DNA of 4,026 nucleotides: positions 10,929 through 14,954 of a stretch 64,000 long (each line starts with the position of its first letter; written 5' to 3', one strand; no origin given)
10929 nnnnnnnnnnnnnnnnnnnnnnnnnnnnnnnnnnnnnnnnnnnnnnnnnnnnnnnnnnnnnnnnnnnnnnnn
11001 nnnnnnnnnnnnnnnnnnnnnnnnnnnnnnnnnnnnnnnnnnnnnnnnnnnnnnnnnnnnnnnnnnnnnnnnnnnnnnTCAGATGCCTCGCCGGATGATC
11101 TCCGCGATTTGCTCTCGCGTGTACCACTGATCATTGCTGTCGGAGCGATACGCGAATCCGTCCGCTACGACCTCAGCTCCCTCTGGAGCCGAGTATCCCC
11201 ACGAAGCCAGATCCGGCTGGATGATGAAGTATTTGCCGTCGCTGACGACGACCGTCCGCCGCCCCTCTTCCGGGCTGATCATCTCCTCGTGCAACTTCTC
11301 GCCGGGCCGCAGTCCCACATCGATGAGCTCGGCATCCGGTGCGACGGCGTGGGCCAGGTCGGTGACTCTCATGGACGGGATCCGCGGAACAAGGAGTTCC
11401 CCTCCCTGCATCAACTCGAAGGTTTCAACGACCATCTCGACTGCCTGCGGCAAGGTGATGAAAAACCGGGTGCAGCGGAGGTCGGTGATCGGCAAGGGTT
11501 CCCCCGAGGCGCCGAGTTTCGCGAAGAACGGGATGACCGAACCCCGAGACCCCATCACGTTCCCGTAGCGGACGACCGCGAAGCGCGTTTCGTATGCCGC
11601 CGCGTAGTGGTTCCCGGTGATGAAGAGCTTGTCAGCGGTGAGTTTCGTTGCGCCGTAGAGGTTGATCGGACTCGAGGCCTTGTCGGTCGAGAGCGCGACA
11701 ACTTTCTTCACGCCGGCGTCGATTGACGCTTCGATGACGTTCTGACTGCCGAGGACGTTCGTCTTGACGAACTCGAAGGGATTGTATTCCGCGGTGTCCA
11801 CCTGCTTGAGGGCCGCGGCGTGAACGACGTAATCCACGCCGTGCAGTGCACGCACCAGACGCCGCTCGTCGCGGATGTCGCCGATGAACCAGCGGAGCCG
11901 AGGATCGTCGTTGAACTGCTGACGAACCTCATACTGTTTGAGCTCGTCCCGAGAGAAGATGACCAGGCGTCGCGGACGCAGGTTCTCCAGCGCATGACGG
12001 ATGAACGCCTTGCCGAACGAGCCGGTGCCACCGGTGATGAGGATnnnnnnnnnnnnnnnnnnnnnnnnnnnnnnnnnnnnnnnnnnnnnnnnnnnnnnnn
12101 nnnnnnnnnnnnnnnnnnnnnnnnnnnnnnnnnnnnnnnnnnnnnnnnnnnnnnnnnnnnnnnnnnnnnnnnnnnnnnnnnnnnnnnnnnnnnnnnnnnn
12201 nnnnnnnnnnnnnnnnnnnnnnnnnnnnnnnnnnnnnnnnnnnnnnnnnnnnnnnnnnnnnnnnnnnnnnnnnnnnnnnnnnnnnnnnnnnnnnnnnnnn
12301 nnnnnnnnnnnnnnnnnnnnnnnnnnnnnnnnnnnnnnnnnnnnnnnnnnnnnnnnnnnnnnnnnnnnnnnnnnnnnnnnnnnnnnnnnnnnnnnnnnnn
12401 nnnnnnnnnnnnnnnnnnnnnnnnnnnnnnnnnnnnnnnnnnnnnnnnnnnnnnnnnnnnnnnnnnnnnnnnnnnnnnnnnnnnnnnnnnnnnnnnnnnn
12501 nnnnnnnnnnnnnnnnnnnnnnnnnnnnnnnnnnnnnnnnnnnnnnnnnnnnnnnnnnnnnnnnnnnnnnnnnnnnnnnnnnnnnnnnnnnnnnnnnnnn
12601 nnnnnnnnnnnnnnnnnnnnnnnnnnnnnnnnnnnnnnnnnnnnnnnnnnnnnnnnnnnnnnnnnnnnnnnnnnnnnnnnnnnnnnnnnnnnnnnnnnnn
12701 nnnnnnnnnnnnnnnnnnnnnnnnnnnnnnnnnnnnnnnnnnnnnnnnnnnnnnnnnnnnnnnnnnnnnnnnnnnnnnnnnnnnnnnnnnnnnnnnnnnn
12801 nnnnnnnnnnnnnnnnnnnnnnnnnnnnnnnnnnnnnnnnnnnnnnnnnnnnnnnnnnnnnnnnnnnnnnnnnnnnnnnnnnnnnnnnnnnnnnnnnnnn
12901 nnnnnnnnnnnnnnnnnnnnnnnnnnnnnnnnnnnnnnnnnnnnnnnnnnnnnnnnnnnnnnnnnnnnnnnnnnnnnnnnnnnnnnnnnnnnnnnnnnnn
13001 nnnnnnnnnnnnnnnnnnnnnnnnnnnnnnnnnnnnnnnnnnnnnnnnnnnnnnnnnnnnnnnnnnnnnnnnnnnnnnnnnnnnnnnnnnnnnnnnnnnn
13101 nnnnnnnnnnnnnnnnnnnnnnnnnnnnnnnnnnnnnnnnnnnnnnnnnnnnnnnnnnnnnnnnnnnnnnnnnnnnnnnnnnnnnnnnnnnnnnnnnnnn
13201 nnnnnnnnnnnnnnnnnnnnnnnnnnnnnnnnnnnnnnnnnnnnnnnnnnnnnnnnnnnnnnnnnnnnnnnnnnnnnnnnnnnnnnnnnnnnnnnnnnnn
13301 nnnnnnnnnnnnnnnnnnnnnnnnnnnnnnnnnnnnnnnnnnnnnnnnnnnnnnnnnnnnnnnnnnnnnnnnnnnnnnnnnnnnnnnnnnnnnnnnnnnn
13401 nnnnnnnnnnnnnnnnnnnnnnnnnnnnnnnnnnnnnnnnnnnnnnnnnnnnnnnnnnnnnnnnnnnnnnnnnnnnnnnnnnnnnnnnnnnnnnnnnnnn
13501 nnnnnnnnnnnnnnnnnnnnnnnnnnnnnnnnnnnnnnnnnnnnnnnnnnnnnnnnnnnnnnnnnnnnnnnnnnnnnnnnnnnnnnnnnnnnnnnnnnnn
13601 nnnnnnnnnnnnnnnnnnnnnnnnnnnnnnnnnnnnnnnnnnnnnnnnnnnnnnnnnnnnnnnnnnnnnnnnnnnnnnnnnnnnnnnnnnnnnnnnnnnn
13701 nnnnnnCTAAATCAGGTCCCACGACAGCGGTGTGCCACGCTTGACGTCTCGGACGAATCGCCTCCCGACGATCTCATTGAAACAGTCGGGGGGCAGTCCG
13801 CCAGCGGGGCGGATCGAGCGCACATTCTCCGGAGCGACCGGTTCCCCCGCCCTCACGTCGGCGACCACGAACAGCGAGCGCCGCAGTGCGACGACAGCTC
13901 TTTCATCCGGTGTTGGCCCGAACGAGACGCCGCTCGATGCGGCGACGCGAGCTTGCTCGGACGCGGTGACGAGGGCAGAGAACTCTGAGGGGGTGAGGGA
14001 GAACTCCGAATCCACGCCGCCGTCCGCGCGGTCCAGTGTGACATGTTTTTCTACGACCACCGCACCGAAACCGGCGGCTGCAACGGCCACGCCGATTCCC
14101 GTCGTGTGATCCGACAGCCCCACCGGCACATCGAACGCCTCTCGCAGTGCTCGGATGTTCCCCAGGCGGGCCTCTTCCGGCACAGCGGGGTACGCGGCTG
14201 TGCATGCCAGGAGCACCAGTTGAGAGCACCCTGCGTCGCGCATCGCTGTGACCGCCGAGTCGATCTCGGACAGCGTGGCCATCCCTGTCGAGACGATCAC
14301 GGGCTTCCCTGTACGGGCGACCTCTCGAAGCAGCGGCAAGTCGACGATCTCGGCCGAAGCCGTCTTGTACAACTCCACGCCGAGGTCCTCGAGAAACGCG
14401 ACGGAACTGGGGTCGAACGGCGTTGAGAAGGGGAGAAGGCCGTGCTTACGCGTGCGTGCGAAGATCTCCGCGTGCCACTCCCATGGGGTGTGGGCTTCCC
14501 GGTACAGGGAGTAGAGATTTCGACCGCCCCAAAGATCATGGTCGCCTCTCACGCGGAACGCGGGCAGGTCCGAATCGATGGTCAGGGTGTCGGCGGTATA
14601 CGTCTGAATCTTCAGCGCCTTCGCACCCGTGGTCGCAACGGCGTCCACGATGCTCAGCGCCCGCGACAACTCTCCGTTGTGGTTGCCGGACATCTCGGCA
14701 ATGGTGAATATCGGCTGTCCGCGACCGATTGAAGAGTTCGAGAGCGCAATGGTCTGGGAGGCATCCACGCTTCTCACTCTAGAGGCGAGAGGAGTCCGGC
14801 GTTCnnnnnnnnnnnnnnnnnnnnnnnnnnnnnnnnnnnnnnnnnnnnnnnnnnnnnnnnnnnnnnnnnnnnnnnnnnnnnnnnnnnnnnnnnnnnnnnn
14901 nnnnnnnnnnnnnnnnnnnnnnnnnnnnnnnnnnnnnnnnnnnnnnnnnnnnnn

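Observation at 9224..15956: Self-contained Pse cassette inserted into a Rha/Galf wall-glycan locus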

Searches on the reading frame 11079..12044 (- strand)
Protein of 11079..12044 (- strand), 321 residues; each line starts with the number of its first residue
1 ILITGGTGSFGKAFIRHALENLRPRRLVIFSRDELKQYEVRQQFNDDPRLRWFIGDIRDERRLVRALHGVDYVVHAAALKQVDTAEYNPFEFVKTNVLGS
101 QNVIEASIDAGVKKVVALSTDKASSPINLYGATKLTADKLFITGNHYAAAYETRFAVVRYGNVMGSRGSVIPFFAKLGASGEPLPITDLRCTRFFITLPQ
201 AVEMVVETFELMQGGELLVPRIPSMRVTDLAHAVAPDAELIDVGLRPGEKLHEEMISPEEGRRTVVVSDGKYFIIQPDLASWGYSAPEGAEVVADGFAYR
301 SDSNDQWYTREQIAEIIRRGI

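Call 7: search_protein_families(library=ncbifam, proteins=[window:11079-12044:-], max_evalue=0.001)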
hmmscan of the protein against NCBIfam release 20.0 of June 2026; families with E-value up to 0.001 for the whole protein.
window:11079-12044:- (321 aa): 23 families
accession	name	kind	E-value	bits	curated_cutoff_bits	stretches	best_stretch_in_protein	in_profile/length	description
TIGR03589.1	PseB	equivalog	1.6e-139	464.4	407.75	1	1-316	7-323/324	UDP-N-acetylglucosamine 4,6-dehydratase (inverting)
TIGR04130.1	FnlA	equivalog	2.3e-71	240.4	730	1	1-285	7-292/337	UDP-N-acetylglucosamine 4,6-dehydratase/5-epimerase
TIGR04180.1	EDH_00030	hypoth_equivalog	3.5e-17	62.4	475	1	1-203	1-219/297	NAD-dependent 4,6-dehydratase LegB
TIGR01181.1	dTDP_gluc_dehyt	equivalog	1.4e-16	60.5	365.1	1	1-137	2-141/321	dTDP-glucose 4,6-dehydratase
TIGR01179.1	galE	equivalog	8.9e-14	51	262.3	1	1-167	2-180/332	UDP-glucose 4-epimerase GalE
TIGR03466.1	HpnA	hypoth_equivalog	8.3e-13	47.9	367.65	1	2-120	4-113/327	hopanoid-associated sugar epimerase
NF041293.1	G6PDh_Azf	equivalog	1.1e-11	44.7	400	1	1-123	5-118/252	NAD-dependent glucose-6-phosphate dehydrogenase Azf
NF042422.1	oxyalk_red_OleD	equivalog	2.1e-10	40.5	580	1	1-122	3-112/329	2-alkyl-3-oxoalkanoate reductase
TIGR01214.1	rmlD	equivalog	2.1e-10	40.2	224.05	1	1-182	2-171/285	dTDP-4-dehydrorhamnose reductase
NF052578.1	StrlDmthSdmBMthl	equivalog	2.3e-10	40.7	600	1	2-133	4-125/328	sterol demethylase protein SdmB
TIGR02622.1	CDP_4_6_dhtase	equivalog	2.7e-08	33.3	278.45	1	1-123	7-132/352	CDP-glucose 4,6-dehydratase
NF007490.0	PRK10084.1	subfamily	3.3e-08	32.9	649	1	1-107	3-111/361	dTDP-glucose 4,6-dehydratase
TIGR02197.1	heptose_epim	equivalog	5.3e-08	32.4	274.6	1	1-167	1-174/316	ADP-glyceromanno-heptose 6-epimerase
NF007956.0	PRK10675.1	subfamily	7.9e-08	31.8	394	1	47-119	49-123/338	UDP-glucose 4-epimerase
NF042423.1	oxyalk_red_Shew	equivalog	4e-07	29.4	580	1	1-121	11-119/331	2-alkyl-3-oxoalkanoate reductase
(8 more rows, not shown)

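Call 8: search_protein_families(library=pfam, proteins=[window:11079-12044:-], max_evalue=0.01)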
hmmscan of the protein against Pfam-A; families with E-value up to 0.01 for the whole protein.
window:11079-12044:- (321 aa): 9 families
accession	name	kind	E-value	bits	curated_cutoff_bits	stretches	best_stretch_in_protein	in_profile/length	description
PF02719.21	Polysacc_synt_2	-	1.4e-94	317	20.2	1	1-267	1-285/293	Polysaccharide biosynthesis protein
PF01370.27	Epimerase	-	1.8e-24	86.9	20.9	1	1-204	1-220/240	NAD dependent epimerase/dehydratase family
PF16363.11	GDP_Man_Dehyd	-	1.1e-15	58.4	27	1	2-138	1-161/332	GDP-mannose 4,6 dehydratase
PF01073.25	3Beta_HSD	-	1.1e-14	54.6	22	1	2-126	1-122/280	3-beta hydroxysteroid dehydrogenase/isomerase family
PF04321.23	RmlD_sub_bind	-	1.8e-11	44.1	27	1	1-186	3-175/287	RmlD substrate binding domain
PF13460.12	NAD_binding_10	-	3.5e-10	40.5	27.2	1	5-125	1-103/184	NAD(P)H-binding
PF05368.20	NmrA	-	1.4e-05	25.3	27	1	1-116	5-103/298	NmrA-like family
PF07993.18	NAD_binding_4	-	1.6e-05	24.7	20.1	1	3-123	1-139/258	Male sterility protein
PF08659.16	KR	-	0.00023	21.6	22.6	1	2-81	4-93/180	KR domain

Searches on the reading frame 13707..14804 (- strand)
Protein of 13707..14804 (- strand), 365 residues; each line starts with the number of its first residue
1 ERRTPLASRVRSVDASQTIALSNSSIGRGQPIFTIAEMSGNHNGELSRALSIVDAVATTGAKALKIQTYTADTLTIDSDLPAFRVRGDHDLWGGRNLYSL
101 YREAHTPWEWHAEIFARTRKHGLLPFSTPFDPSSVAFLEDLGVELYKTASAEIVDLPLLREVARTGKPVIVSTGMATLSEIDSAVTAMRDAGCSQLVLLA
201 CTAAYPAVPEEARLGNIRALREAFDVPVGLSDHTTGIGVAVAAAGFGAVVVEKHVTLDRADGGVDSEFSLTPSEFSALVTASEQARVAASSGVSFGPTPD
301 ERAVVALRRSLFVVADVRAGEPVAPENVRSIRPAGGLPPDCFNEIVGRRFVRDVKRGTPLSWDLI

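Call 7: search_protein_families(library=ncbifam, proteins=[window:13707-14804:-], max_evalue=0.001)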
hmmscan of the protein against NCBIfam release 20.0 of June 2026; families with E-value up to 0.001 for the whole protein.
window:13707-14804:- (365 aa): 4 families
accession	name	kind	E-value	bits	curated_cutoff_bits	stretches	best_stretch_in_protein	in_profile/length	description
TIGR03586.1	PseI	equivalog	1.1e-126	422.5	340.25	1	32-360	2-327/327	pseudaminic acid synthase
TIGR03569.1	NeuB_NnaB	equivalog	1.1e-80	271.2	399.65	1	33-358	2-327/329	N-acetylneuraminate synthase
NF006421.0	PRK08673.1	subfamily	5.9e-05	22.4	335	1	148-286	183-330/338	3-deoxy-7-phosphoheptulonate synthase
TIGR01361.1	DAHP_synth_Bsub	equivalog_domain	0.00015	21.2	267.75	1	143-281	109-256/260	3-deoxy-7-phosphoheptulonate synthase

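Call 8: search_protein_families(library=pfam, proteins=[window:13707-14804:-], max_evalue=0.01)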
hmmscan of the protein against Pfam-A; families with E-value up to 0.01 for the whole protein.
window:13707-14804:- (365 aa): 2 families
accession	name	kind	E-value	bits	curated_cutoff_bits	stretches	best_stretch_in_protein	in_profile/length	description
PF03102.20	NeuB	-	9.5e-80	268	22.1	1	52-292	1-239/241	NeuB family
PF08666.17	SAF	-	4.6e-11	43.6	21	1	308-364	1-61/63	SAF domain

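Call 61: find_related_loci(query=window:13707-14777:-, collection=genome_contigs, flank=9000)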
Query window:13707-14777:- (356 aa) in genome_contigs; peptide patterns used: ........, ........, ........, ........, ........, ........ (x = any residue, [..] = any of these).
599 stretches matched a pattern (row limit reached: there are more); 586 encode a relative of the query (tblastn E <= 1e-3); the best 80 are kept; 80 distinct loci.
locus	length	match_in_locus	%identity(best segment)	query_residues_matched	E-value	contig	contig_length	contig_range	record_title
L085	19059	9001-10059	81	4-356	0e+0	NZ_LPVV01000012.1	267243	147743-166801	Microbacterium sp. SZ1 Y1_contig_2, whole genome shotgun sequence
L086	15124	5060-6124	68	2-356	9e-152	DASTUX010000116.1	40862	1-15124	MAG TPA_asm: Nocardioides sp. isolate SMAG_U2344 k141_1379227, whole genome shotgun sequence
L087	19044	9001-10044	67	9-356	9e-148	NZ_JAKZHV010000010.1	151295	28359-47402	Arsenicicoccus piscis strain DSM 22760 10, whole genome shotgun sequence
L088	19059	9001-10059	81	4-356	0e+0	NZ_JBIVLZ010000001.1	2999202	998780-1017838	Microbacterium sp. NPDC088619 NPDC088619_160_D5.ctg-0001, whole genome shotgun sequence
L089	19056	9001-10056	62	4-356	2e-138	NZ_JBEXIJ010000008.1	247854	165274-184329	Micromonospora sp. NPDC005174 NPDC005174_290_D8.ctg-0008, whole genome shotgun sequence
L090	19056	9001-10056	61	4-356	5e-138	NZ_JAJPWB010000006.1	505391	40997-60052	Micromonospora sp. 067-2 067-2_NODE_6_length_505391_cov_43.712054, whole genome shotgun sequence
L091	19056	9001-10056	61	4-356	6e-138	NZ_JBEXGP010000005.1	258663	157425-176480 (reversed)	Micromonospora sp. NPDC005298 NPDC005298_289_A2.ctg-0005, whole genome shotgun sequence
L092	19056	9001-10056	61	4-356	4e-137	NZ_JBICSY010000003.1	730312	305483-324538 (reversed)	Micromonospora sp. NPDC049175 NPDC049175_88_B12.ctg-0003, whole genome shotgun sequence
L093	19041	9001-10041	61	9-356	5e-137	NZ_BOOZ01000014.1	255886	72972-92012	Micromonospora andamanensis strain NBRC 109075 sequence014, whole genome shotgun sequence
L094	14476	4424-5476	60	5-356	7e-137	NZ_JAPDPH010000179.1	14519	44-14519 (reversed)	Micromonospora yasonensis strain DSM 45980 179, whole genome shotgun sequence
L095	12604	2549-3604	61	4-356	1e-136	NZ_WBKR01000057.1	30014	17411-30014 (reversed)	Micromonospora sp. ALFpr18c PR18C000057, whole genome shotgun sequence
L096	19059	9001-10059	59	3-356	2e-135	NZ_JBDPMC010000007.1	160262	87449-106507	Micromonospora sp. B11E3 B11E3_contig_7, whole genome shotgun sequence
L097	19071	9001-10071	59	4-356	1e-134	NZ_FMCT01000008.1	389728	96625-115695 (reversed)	Micromonospora carbonacea strain DSM 43168, whole genome shotgun sequence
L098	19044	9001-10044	59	8-356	2e-133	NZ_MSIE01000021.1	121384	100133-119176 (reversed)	Actinophytocola xanthii strain 11-183 contig21, whole genome shotgun sequence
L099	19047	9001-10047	59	7-356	8e-133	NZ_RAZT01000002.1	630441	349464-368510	Micromonospora musae strain MS1-9 contig0002, whole genome shotgun sequence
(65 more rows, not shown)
